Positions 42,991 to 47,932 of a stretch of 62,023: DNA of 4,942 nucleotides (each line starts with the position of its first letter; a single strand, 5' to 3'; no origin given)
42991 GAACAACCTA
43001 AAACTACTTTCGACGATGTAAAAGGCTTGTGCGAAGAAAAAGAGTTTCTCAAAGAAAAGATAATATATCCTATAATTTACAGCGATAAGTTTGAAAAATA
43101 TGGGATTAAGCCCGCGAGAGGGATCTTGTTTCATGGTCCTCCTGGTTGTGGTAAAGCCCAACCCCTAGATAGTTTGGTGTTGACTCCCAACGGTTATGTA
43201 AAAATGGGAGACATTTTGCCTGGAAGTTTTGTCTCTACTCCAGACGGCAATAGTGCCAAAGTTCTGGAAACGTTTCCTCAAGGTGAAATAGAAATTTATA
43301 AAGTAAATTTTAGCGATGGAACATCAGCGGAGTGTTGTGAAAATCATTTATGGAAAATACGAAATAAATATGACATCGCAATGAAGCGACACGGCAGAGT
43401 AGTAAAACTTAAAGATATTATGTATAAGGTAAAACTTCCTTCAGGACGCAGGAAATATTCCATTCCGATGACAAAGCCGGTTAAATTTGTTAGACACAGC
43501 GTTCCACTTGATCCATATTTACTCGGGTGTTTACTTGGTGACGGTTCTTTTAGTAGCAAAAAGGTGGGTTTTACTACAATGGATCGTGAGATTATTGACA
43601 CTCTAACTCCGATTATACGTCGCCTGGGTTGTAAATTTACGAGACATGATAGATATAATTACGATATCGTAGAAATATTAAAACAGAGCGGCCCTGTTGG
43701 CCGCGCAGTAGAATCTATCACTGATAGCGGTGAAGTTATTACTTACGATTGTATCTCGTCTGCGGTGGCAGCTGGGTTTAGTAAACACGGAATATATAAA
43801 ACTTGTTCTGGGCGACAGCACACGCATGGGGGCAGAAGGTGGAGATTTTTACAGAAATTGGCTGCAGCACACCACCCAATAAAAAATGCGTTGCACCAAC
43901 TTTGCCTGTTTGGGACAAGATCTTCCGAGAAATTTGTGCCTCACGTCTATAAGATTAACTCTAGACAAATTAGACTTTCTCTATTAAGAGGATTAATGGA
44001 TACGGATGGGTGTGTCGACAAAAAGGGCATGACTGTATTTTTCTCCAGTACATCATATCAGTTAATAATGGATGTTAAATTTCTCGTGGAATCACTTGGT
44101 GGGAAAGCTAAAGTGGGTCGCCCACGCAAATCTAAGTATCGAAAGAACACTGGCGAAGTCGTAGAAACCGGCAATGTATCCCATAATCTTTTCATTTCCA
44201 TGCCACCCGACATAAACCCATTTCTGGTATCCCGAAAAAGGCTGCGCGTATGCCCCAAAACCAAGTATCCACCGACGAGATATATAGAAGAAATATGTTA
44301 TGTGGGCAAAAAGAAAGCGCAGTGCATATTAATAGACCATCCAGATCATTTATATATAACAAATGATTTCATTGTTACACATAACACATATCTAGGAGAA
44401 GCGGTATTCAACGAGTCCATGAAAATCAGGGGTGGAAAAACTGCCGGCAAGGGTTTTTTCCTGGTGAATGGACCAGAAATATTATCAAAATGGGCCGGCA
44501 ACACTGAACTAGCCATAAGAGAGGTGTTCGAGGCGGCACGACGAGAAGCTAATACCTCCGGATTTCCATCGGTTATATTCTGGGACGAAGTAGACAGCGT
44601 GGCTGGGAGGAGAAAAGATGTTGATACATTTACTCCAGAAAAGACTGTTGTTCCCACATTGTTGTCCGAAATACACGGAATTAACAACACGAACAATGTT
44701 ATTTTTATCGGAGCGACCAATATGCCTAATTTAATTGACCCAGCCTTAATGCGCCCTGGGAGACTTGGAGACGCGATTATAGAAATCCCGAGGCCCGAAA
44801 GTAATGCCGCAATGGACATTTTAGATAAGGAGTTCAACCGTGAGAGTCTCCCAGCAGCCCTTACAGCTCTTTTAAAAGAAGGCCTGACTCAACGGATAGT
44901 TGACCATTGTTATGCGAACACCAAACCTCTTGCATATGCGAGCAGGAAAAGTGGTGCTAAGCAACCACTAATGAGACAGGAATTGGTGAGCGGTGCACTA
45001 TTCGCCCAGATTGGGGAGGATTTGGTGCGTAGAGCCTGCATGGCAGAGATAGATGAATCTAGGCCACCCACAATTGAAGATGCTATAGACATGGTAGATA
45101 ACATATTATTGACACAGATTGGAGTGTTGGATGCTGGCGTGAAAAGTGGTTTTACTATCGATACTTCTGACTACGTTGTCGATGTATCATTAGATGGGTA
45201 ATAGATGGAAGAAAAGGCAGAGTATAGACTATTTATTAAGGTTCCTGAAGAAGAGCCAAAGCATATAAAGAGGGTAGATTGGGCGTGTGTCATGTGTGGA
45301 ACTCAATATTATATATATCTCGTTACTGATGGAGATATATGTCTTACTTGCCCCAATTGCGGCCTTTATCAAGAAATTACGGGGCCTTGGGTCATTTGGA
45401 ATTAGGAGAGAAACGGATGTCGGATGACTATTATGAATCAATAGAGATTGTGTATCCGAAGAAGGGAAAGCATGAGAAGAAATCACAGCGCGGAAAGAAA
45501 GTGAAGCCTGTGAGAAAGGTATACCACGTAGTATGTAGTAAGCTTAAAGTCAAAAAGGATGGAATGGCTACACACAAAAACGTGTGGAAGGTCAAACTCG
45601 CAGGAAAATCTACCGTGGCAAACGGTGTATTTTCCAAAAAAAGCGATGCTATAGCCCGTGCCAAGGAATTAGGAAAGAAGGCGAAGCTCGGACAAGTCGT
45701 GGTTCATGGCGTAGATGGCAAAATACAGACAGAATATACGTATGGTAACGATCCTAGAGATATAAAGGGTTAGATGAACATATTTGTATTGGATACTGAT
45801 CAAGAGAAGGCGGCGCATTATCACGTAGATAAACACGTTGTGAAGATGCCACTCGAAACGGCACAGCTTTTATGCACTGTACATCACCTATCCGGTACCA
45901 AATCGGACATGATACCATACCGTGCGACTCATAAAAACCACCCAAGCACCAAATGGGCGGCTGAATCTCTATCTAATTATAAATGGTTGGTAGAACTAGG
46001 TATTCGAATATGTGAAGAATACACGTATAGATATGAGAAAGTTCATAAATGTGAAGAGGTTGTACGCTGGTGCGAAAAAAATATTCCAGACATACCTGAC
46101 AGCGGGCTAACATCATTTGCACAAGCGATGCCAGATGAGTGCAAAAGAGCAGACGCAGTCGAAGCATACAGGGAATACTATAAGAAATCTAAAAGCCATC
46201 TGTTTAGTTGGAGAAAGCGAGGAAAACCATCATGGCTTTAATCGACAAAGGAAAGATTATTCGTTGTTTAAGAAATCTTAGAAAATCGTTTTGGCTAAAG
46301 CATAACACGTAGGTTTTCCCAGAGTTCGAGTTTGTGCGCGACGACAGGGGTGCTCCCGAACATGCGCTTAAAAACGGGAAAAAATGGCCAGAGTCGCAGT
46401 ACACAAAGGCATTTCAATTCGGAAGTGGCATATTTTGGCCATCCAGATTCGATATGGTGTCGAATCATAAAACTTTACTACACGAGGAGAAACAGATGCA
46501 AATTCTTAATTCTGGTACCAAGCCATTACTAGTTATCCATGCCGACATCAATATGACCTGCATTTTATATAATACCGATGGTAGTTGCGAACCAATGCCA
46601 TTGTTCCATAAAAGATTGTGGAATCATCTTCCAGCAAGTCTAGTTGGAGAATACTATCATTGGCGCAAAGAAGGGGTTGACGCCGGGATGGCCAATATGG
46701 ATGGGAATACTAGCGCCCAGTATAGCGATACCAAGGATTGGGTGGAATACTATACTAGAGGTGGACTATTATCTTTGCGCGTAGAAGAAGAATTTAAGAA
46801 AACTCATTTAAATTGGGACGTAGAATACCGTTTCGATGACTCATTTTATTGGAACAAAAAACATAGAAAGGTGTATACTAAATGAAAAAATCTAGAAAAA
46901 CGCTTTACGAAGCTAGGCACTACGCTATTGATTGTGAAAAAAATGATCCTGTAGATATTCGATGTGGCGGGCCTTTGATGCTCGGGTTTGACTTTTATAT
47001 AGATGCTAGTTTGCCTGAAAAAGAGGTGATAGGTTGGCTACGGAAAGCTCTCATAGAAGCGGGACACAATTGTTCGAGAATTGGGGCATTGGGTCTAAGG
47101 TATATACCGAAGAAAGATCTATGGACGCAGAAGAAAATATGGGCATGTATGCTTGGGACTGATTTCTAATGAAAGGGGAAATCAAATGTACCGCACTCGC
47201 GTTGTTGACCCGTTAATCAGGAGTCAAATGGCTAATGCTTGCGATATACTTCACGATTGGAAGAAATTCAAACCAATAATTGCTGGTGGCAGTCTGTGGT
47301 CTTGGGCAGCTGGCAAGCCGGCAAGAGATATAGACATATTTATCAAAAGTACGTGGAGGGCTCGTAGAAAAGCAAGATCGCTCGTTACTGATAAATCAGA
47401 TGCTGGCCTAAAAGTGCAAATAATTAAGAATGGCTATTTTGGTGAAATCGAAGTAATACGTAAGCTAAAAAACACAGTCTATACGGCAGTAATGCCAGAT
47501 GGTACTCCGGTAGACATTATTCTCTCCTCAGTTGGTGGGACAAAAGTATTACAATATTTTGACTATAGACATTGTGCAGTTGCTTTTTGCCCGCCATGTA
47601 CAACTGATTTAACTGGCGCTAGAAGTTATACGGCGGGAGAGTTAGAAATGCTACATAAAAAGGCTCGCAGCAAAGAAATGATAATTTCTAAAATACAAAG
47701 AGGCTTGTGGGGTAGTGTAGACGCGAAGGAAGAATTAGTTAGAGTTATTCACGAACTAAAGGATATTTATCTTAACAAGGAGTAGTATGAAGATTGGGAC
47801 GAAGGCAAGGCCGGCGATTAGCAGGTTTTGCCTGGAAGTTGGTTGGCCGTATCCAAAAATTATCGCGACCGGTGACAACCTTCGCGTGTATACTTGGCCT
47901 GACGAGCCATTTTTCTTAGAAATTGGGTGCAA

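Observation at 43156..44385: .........-containing intein splitting the Walker A GK|T of a PAN/ARC-like AAA+ ATPase; the intein appears to begin with Ala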

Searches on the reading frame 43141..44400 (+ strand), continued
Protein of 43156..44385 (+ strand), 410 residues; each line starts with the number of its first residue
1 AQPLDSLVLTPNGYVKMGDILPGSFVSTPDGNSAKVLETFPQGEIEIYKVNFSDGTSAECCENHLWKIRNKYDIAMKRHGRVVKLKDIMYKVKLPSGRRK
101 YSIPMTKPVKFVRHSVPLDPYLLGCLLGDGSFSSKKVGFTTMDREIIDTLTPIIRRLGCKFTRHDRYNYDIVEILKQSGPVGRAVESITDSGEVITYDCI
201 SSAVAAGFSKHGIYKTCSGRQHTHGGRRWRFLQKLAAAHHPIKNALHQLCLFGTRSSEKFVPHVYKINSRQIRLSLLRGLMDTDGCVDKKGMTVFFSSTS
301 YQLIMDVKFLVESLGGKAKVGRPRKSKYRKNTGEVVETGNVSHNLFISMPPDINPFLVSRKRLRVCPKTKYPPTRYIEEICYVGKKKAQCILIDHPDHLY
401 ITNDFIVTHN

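Call 48: fold_search(model_id=the predicted structure, library=pdb)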
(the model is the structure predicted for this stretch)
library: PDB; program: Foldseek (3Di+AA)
matches with E <= 10: 691; with E <= 0.001: 44
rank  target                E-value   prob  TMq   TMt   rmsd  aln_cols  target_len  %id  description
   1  1ef0_A                1.0e-15  1.00  0.62  0.62   7.2       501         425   12  CRYSTAL STRUCTURE OF PI-SCEI MINIPRECURSOR (released 2000-06-07)
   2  7qsu                  1.0e-15  1.00  0.53  0.60   6.8       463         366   12  Crystal structure of homing endonuclease-associated TliVMA intein (C1A, d333-339) (released 2022-03-30)
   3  1vde_A                5.1e-15  1.00  0.57  0.56   9.3       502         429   14  PI-SCEI, A HOMING ENDONUCLEASE WITH PROTEIN SPLICING ACTIVITY (released 1998-04-08)
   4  1vde_B                9.1e-15  1.00  0.56  0.55  11.8       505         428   13  PI-SCEI, A HOMING ENDONUCLEASE WITH PROTEIN SPLICING ACTIVITY (released 1998-04-08)
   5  1lwt_A                2.2e-14  1.00  0.65  0.62   6.1       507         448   12  Crystal structure of the intein homing endonuclease PI-SceI bound to its substrate DNA (Ca2+ free) (released 2002-09-27)
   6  1jva_B                2.3e-14  1.00  0.58  0.57   8.2       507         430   12  CRYSTAL STRUCTURE OF THE VMA1-DERIVED ENDONUCLEASE BEARING THE N AND C EXTEIN PROPEPTIDES (released 2002-08-29)
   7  1jva_A                1.5e-13  1.00  0.62  0.61   7.1       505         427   11  CRYSTAL STRUCTURE OF THE VMA1-DERIVED ENDONUCLEASE BEARING THE N AND C EXTEIN PROPEPTIDES (released 2002-08-29)
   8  1um2_B                2.0e-13  1.00  0.60  0.60   7.5       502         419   12  Crystal Structure of the Vma1-Derived Endonuclease with the Ligated Extein Segment (released 2004-09-22)
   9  1lws_A                2.9e-13  1.00  0.61  0.60   8.1       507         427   12  Crystal structure of the intein homing endonuclease PI-SceI bound to its recognition sequence (released 2002-09-27)
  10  7qss                  5.1e-13  1.00  0.50  0.49   8.3       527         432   10  Crystal structure of homing endonuclease-associated TliVMA intein (C1A) (released 2022-03-30)
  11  1ef0_B                5.7e-13  1.00  0.59  0.63   7.2       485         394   13  CRYSTAL STRUCTURE OF PI-SCEI MINIPRECURSOR (released 2000-06-07)
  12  1um2_A                7.1e-13  1.00  0.60  0.60   7.3       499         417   12  Crystal Structure of the Vma1-Derived Endonuclease with the Ligated Extein Segment (released 2004-09-22)
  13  1dfa                  1.3e-12  1.00  0.59  0.61   7.3       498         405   13  CRYSTAL STRUCTURE OF PI-SCEI IN C2 SPACE GROUP (released 1999-12-08)
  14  7qst                  2.8e-11  1.00  0.51  0.58   9.4       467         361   12  Crystal structure of homing endonuclease-associated PhoVMA intein (C1A) (released 2022-03-30)
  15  2cw7                  6.4e-07  1.00  0.40  0.32  21.0       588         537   12  Crystal structure of intein homing endonuclease II (released 2006-04-18)
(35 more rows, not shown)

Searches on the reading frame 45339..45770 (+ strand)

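Call 29: search_protein_families(library=phrogs, proteins=[window:45339-45770:+], max_evalue=0.001)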
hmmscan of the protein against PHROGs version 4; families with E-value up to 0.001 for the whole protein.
window:45339-45770:+ (144 aa): 1 family
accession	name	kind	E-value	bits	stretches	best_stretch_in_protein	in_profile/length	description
phrog_3220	-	unknown function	1.1e-11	45.8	1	80-144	12-74/74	-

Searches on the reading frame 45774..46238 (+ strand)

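Call 28: search_protein_families(library=pfam, proteins=[window:45774-46238:+], max_evalue=0.001)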
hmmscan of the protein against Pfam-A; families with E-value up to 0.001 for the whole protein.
window:45774-46238:+ (155 aa): 1 family
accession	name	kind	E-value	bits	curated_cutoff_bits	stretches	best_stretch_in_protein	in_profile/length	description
PF03013.19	Pyr_excise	-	2.3e-05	25.1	23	1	1-93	1-79/81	Pyrimidine dimer DNA glycosylase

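Call 29: search_protein_families(library=phrogs, proteins=[window:45774-46238:+], max_evalue=0.001)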
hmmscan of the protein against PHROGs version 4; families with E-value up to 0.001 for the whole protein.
window:45774-46238:+ (155 aa): 1 family
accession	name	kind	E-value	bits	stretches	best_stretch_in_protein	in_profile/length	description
phrog_624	-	DNA, RNA and nucleotide metabolism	1.8e-63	216.1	1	1-155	1-157/309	DNA binding protein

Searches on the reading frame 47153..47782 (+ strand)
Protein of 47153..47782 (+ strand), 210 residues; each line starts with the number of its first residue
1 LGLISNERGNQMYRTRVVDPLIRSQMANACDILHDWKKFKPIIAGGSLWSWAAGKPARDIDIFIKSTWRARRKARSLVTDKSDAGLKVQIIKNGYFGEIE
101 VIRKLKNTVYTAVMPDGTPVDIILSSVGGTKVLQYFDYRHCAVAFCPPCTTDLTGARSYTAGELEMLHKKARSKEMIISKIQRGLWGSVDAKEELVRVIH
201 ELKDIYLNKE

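Call 29: search_protein_families(library=phrogs, proteins=[window:47153-47782:+], max_evalue=0.001)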
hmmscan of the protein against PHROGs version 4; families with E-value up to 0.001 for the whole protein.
window:47153-47782:+ (210 aa): 2 families
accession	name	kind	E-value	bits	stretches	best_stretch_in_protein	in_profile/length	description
phrog_1614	-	DNA, RNA and nucleotide metabolism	1e-06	29.6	1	12-145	9-147/268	nucleotidyltransferase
phrog_4400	-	unknown function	1.8e-05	25.4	1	39-146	25-122/248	-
